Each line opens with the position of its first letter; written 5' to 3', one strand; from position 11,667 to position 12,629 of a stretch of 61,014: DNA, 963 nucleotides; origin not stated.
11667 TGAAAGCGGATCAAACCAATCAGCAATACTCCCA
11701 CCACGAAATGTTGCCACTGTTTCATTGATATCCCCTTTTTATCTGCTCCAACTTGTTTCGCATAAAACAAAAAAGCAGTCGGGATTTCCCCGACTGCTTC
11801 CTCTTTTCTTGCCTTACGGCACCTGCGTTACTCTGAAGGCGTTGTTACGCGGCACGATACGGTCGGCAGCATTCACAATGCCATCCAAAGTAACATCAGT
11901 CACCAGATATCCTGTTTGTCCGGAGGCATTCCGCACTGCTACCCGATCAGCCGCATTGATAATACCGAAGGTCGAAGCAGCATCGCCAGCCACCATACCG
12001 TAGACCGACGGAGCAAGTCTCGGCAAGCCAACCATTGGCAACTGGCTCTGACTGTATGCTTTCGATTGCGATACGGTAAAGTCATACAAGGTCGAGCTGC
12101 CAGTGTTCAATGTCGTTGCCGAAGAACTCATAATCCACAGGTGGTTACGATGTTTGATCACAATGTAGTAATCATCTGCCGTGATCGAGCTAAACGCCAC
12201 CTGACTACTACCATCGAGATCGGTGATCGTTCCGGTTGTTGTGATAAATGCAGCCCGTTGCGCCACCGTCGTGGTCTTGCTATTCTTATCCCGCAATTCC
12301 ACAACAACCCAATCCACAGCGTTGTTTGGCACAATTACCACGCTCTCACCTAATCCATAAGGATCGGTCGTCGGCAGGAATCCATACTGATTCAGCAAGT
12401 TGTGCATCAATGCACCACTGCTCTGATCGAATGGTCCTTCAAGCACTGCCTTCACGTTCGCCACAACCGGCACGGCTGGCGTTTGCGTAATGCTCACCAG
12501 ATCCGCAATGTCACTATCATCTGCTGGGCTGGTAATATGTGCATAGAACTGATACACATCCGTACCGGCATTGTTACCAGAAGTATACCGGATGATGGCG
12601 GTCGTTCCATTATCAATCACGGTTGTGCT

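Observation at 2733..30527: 28-kb surface-protein island that reads like a T9SS-anchored cohesin-dockerin assembly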

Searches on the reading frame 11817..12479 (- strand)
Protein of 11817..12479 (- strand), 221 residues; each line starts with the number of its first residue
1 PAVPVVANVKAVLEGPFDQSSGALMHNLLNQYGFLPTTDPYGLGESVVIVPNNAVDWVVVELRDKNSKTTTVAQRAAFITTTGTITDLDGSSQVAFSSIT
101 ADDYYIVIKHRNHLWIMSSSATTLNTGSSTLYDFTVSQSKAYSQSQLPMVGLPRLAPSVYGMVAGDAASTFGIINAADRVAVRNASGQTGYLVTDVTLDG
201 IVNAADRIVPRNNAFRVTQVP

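Call 9: search_protein_families(library=pfam, proteins=[window:11817-12479:-], max_evalue=10)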
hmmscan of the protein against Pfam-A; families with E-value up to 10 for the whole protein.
seq(221 aa): 3 families
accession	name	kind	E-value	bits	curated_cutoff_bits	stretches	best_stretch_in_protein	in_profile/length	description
PF22801.2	KH_GLD-3_1st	-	0.035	14.4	27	1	30-91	12-70/75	GLD-3 1st KH domain (aka KH2)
PF06193.16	Orthopox_A5L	-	0.057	13.3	25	1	19-107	97-186/273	Orthopoxvirus A5L protein-like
PF00404.24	Dockerin_1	-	2.5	8.8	22.9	1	174-207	10-49/57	Dockerin type I domain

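Call 55: predict_structure(alignment_id=A6)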
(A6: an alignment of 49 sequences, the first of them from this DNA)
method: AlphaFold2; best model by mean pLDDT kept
length: 221 residues; sequences in the alignment: 49
mean_pLDDT: 95.2   pTM: 0.92
mean pLDDT of the five models: 95.2, 95.0, 95.0, 94.9, 94.7
residues with pLDDT >= 90: 199; 70-90: 17; 50-70: 5; < 50: 0
segments of 3 or more residues with pLDDT < 50: none
pLDDT, mean of each block of 10 residues (from residue 1): 94 95 92 98 98 98 98 98 98 97 98 97 94 97 75 93 94 93 98 98 98 94 93
secondary structure, 60 per line:
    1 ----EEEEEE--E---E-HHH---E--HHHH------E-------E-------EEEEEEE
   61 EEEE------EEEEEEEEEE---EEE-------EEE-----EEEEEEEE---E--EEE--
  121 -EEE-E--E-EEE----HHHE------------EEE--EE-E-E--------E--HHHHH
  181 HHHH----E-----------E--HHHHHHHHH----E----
elements in order: E5-10 H28-31 E54-64 E71-80 E84-86 E94-96 E102-109 E116-118 E122-124 E131-133 E154-156 H176-184 H204-212

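Call 59: fold_search(model_id=the predicted structure, library=pdb)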
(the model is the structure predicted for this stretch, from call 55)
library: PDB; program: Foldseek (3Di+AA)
matches with E <= 10: 596; with E <= 0.001: 6
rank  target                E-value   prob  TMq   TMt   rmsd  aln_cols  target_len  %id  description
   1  4u3s_B                7.3e-05  1.00  0.47  0.63   6.2       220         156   13  Crystal structure of Coh3ScaB-XDoc_M1ScaA complex: A N-terminal interface mutant of type II Cohesin-X-Dockerin complex (released 2015-07-29)
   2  4fl4_L                2.2e-04  1.00  0.49  0.37   6.0       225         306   13  Scaffoldin conformation and dynamics revealed by a ternary complex from the Clostridium thermocellum cellulosome (released 2012-06-27)
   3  4wi0_B                2.8e-04  1.00  0.45  0.60   6.8       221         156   14  Crystal structure of Coh3ScaB-XDoc_M2ScaA complex: A C-terminal interface mutant of type II Cohesin-X-Dockerin complex (released 2015-10-07)
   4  4fl4_C                3.0e-04  1.00  0.51  0.38   5.6       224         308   12  Scaffoldin conformation and dynamics revealed by a ternary complex from the Clostridium thermocellum cellulosome (released 2012-06-27)
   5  2b59_B                3.9e-04  1.00  0.39  0.52   5.8       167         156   13  The type II cohesin dockerin complex (released 2005-10-11)
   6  4fl4_I                6.0e-04  1.00  0.49  0.36   6.6       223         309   12  Scaffoldin conformation and dynamics revealed by a ternary complex from the Clostridium thermocellum cellulosome (released 2012-06-27)
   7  3kcp_A                1.0e-03  1.00  0.43  0.32   5.7       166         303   14  Crystal structure of interacting Clostridium thermocellum multimodular components (released 2010-02-09)
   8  5m0y_B                1.5e-03  1.00  0.45  0.61   6.3       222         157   13  Crystal Structure of the CohScaA-XDocCipB type II complex from Clostridium thermocellum at 1.5Angstrom resolution (released 2017-09-06)
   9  5g5d_B                3.6e-03  1.00  0.42  0.57   5.6       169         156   14  Crystal Structure of the CohScaC2-XDocCipA type II complex from Clostridium thermocellum (released 2017-04-05)
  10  5k39_B                3.6e-03  1.00  0.39  0.53   6.3       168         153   15  THE TYPE II COHESIN DOCKERIN COMPLEX FROM CLOSTRIDIUM THERMOCELLUM (released 2017-03-29)
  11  4iyk                  3.7e-02  0.66  0.24  0.25   5.5       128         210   15  Crystal structure of a putative carbohydrate binding protein (BACUNI_04699) from Bacteroides uniformis ATCC 8492 at 2.00 (released 2013-02-20)
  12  4gqz_D                9.3e-02  0.35  0.24  0.33  14.6       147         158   13  Crystal Structure of S.CueP (released 2013-08-14)
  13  6yoa_B                1.1e-01  0.30  0.21  0.31  10.3       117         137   10  Lig v 1 structure and the inflammatory response to the Ole e 1 protein family (released 2020-05-13)
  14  2y3n_B                1.2e-01  1.00  0.23  0.77   1.5        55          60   25  Type II cohesin-dockerin domain from Bacteroides cellolosolvens (released 2012-01-11)
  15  6yoa_A                1.7e-01  0.23  0.21  0.31  11.2       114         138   11  Lig v 1 structure and the inflammatory response to the Ole e 1 protein family (released 2020-05-13)
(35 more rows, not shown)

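Call 82: find_related_loci(query=A7, collection=metagenome_contigs, flank=8000)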
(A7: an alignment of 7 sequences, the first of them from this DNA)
Query A7 (221 aa) in metagenome_contigs; peptide patterns used: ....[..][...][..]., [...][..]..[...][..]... (x = any residue, [..] = any of these).
600 stretches matched a pattern (row limit reached: there are more); 530 encode a relative of the query (tblastn E <= 1e-3); the best 80 are kept; 80 distinct loci.
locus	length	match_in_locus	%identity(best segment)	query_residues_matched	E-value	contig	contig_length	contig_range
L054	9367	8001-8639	44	5-221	6e-50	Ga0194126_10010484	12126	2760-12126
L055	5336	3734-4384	43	2-221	6e-47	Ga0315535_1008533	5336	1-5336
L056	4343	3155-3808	43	5-221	3e-46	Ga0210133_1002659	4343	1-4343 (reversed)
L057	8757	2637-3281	41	7-221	6e-46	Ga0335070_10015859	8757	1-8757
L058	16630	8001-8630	42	8-221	9e-46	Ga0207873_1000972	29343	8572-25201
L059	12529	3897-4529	42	7-221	7e-45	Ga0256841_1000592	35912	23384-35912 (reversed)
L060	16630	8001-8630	39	5-221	1e-42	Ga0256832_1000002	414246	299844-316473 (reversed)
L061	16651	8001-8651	45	6-221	4e-42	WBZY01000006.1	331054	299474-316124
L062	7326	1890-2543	42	5-221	3e-42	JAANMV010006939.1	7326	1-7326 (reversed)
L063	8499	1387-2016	40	5-221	4e-42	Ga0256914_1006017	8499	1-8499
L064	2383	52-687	44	5-221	5e-42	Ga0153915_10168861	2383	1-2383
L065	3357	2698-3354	42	5-221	3e-41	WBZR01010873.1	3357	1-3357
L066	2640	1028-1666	40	5-221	1e-40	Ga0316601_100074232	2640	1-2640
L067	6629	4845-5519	40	8-221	2e-40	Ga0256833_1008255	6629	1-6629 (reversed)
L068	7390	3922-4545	39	9-221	1e-40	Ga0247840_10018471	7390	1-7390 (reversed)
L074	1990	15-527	42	45-221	6e-40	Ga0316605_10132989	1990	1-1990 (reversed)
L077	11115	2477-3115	40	6-221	4e-39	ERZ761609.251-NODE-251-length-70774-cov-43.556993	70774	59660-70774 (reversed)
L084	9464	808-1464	40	5-221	6e-38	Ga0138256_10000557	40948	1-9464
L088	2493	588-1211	38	5-221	8e-37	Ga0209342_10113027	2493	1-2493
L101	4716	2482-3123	38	6-221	5e-35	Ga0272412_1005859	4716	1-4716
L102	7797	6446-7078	38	8-221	5e-35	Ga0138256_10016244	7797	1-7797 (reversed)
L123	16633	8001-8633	37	5-221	2e-33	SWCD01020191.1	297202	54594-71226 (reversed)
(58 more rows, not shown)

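Call 84: search_protein_families(library=pfam, proteins=[L057:3343-4509:+, L060:8663-9859:+, L061:8687-10414:+, L061:10506-11681:+, L062:2554-3651:+, L068:4574-5719:+, L074:565-1743:+, L077:3139-4245:+, L088:1248-2387:+, L084:1433-2563:+], max_evalue=0.01)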
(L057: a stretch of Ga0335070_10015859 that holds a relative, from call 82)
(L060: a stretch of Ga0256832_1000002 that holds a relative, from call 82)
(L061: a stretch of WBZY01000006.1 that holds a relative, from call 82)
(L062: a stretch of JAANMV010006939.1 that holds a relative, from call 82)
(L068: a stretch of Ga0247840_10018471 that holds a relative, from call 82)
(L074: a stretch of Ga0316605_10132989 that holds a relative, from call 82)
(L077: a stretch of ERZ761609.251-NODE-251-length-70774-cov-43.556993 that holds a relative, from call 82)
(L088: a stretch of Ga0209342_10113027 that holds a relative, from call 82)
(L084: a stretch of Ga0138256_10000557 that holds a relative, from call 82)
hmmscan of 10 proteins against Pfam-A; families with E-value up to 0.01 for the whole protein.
L057:3343-4509:+ (389 aa): 1 family
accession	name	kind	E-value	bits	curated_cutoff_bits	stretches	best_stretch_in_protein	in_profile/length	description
PF18962.6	Por_Secre_tail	-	6.2e-08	33.3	27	1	311-386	2-74/75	Secretion system C-terminal sorting domain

L060:8663-9859:+ (399 aa): 4 families
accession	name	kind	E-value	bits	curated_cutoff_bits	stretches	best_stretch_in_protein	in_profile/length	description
PF18962.6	Por_Secre_tail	-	6.6e-13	49.2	27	1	321-396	2-74/75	Secretion system C-terminal sorting domain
PF00041.27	fn3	-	0.0004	21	25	0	220-308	7-83/84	Fibronectin type III domain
PF13585.12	CHU_C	-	0.0015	19.1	27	1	334-391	19-78/86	CHU_C Type IX secretion signal domain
PF22633.2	F5_F8_type_C_2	-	0.0036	18.3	27.8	0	228-276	33-81/91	NedA-like, galactose-binding domain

L061:8687-10414:+ (576 aa): 2 families
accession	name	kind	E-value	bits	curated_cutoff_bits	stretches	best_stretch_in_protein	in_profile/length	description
PF18962.6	Por_Secre_tail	-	1.6e-08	35.1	27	1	497-573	2-74/75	Secretion system C-terminal sorting domain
PF13860.13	FlgD_ig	-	1e-06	29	27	1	505-557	12-69/79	FlgD Ig-like domain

L061:10506-11681:+ (392 aa): 1 family
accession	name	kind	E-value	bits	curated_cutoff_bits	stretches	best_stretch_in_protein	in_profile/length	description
PF18962.6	Por_Secre_tail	-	3.7e-09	37.2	27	1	314-388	2-73/75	Secretion system C-terminal sorting domain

L062:2554-3651:+ (366 aa): 3 families
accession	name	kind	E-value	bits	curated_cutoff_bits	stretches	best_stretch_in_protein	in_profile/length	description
PF18962.6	Por_Secre_tail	-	2.3e-11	44.3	27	1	288-363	2-74/75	Secretion system C-terminal sorting domain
PF13860.13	FlgD_ig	-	0.00052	20.4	27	1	298-352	14-74/79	FlgD Ig-like domain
PF13585.12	CHU_C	-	0.0084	16.7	27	0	304-353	25-72/86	CHU_C Type IX secretion signal domain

L068:4574-5719:+ (382 aa): 3 families
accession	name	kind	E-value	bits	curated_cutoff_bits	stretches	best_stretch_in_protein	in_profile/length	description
PF18962.6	Por_Secre_tail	-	2.5e-14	53.7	27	1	304-378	2-73/75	Secretion system C-terminal sorting domain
PF13860.13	FlgD_ig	-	9.3e-05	22.8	27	1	314-369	14-75/79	FlgD Ig-like domain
PF13585.12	CHU_C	-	0.00022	21.7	27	1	320-371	25-75/86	CHU_C Type IX secretion signal domain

L074:565-1743:+ (393 aa): 2 families
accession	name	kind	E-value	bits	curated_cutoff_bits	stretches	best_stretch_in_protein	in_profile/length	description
PF18962.6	Por_Secre_tail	-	4.3e-08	33.8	27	1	314-391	2-75/75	Secretion system C-terminal sorting domain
PF13585.12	CHU_C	-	0.0037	17.8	27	0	329-384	24-77/86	CHU_C Type IX secretion signal domain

L077:3139-4245:+ (369 aa): 1 family
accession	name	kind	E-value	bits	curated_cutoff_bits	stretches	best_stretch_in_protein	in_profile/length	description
PF18962.6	Por_Secre_tail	-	1.6e-10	41.5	27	1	290-365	2-73/75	Secretion system C-terminal sorting domain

L088:1248-2387:+ (380 aa): 1 family
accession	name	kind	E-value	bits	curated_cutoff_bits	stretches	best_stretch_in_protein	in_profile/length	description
PF18962.6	Por_Secre_tail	-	4.2e-07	30.6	27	1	302-376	2-73/75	Secretion system C-terminal sorting domain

L084:1433-2563:+ (377 aa): 3 families
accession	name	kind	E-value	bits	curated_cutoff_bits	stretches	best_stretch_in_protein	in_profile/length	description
PF18962.6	Por_Secre_tail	-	3.2e-11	43.8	27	1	299-374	2-74/75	Secretion system C-terminal sorting domain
PF13585.12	CHU_C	-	4.4e-05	24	27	1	303-369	14-78/86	CHU_C Type IX secretion signal domain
PF01835.25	MG2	-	0.0037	18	32.8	0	181-237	25-79/96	MG2 domain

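Call 91: search_protein_families(library=pfam, proteins=[L055:2096-4384:+, L057:2136-3281:+, L060:5895-8630:+, L068:1069-4602:+, L077:44-3124:+, L101:10-3129:+, L102:4001-7093:+, L123:3957-8642:+, L062:4026-5867:+, L054:7053-8639:+], max_evalue=0.001)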
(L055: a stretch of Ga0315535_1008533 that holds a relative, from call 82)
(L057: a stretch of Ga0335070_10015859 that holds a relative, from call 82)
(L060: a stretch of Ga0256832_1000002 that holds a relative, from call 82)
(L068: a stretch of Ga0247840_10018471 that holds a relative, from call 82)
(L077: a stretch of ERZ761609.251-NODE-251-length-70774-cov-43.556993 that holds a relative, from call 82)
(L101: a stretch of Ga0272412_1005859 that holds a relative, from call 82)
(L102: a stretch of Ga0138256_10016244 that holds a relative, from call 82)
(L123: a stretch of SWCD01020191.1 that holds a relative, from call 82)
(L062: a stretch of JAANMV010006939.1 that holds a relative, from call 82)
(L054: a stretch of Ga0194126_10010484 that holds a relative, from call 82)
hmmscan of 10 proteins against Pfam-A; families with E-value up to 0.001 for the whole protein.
L055:2096-4384:+ (763 aa): 0 families

L057:2136-3281:+ (382 aa): 0 families

L060:5895-8630:+ (912 aa): 3 families
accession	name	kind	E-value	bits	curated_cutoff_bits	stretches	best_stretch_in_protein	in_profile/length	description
PF13517.12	FG-GAP_3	-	2.9e-42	143.5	26.9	7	263-329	1-60/61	FG-GAP-like repeat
PF01839.29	FG-GAP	-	1.9e-17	63.2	22.1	0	370-397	2-32/37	FG-GAP repeat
PF07593.17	UnbV_ASPIC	-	2.4e-13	50.2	23.4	1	478-548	1-66/68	ASPIC and UnbV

L068:1069-4602:+ (1178 aa): 1 family
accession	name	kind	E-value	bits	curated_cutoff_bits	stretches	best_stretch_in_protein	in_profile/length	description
PF12768.13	Rax2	-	2.9e-11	43.7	28.8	1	310-448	35-169/254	Rax2 C-terminal beta propeller domain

L077:44-3124:+ (1027 aa): 1 family
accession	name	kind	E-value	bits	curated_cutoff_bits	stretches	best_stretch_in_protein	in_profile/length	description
PF00404.24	Dockerin_1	-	0.00061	20.4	22.9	0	969-1014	2-53/57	Dockerin type I domain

L101:10-3129:+ (1040 aa): 1 family
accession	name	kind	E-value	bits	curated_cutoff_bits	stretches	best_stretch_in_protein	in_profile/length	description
PF00404.24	Dockerin_1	-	0.00033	21.2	22.9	0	983-1032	2-57/57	Dockerin type I domain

L102:4001-7093:+ (1031 aa): 1 family
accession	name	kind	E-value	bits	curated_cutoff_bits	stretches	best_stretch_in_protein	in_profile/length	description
PF00404.24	Dockerin_1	-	0.00011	22.7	22.9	1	970-1020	1-57/57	Dockerin type I domain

L123:3957-8642:+ (1562 aa): 1 family
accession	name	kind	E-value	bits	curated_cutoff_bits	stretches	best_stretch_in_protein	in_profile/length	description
PF13385.13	Laminin_G_3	-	1.6e-19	71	27.6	1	1191-1338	16-150/151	Concanavalin A-like lectin/glucanases superfamily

L062:4026-5867:+ (614 aa): 1 family
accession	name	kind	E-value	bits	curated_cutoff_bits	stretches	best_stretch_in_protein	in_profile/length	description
PF01522.26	Polysacc_deac_1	-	1.9e-11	44.5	23.1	1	30-106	6-77/124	Polysaccharide deacetylase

L054:7053-8639:+ (529 aa): 0 families

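Call 97: search_solved_structures(query=A6, max_evalue=1, show_alignments=2)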
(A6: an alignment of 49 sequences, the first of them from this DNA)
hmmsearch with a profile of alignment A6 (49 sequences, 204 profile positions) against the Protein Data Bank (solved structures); distinct sequences matched with E-value up to 1: 43.
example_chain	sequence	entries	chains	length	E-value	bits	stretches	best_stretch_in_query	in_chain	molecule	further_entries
8x3a_A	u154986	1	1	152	3.1e-06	30.1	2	147-194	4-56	Serine protease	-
8x39_A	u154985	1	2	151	3.1e-06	30.1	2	147-194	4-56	Serine protease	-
2b59_B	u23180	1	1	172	1.4e-05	28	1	130-201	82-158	Cellulosomal scaffolding protein A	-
5lxv_B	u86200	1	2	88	1.8e-05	27.6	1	144-194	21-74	Carbohydrate-binding protein WP_009985128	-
2vn5_B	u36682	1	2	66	2.1e-05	27.4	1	146-197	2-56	ENDOGLUCANASE A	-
2vn6_B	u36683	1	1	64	2.1e-05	27.4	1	146-195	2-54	ENDOGLUCANASE A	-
3kcp_A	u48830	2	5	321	4.2e-05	26.4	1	131-201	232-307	Cellulosomal-scaffolding protein A | Cellulosome anchoring protein cohesin region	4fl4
5g5d_B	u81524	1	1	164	7.6e-05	25.6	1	130-201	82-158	CELLULOSOMAL-SCAFFOLDING PROTEIN A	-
2y3n_B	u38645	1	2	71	0.00022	24.1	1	148-200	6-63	CELLULOSOMAL FAMILY-48 PROCESSIVE GLYCOSIDE HYDROLASE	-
5k39_B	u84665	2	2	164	0.00035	23.4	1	132-197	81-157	Dockerin module from a protein of unknown function | Ig domain protein group 2 domain protein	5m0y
2mte_A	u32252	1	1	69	0.00056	22.7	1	149-195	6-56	Cellulose 1,4-beta-cellobiosidase (reducing end) CelS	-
1daq_A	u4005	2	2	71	0.00058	22.7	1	149-195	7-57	ENDOGLUCANASE SS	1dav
4wi0_B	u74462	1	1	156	0.0011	21.8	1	140-200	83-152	Cellulosomal scaffoldin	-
4fl4_A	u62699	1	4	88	0.0011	21.8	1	148-195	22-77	Glycoside hydrolase family 9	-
4u3s_B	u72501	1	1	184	0.0016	21.3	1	141-200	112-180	Cellulosomal scaffoldin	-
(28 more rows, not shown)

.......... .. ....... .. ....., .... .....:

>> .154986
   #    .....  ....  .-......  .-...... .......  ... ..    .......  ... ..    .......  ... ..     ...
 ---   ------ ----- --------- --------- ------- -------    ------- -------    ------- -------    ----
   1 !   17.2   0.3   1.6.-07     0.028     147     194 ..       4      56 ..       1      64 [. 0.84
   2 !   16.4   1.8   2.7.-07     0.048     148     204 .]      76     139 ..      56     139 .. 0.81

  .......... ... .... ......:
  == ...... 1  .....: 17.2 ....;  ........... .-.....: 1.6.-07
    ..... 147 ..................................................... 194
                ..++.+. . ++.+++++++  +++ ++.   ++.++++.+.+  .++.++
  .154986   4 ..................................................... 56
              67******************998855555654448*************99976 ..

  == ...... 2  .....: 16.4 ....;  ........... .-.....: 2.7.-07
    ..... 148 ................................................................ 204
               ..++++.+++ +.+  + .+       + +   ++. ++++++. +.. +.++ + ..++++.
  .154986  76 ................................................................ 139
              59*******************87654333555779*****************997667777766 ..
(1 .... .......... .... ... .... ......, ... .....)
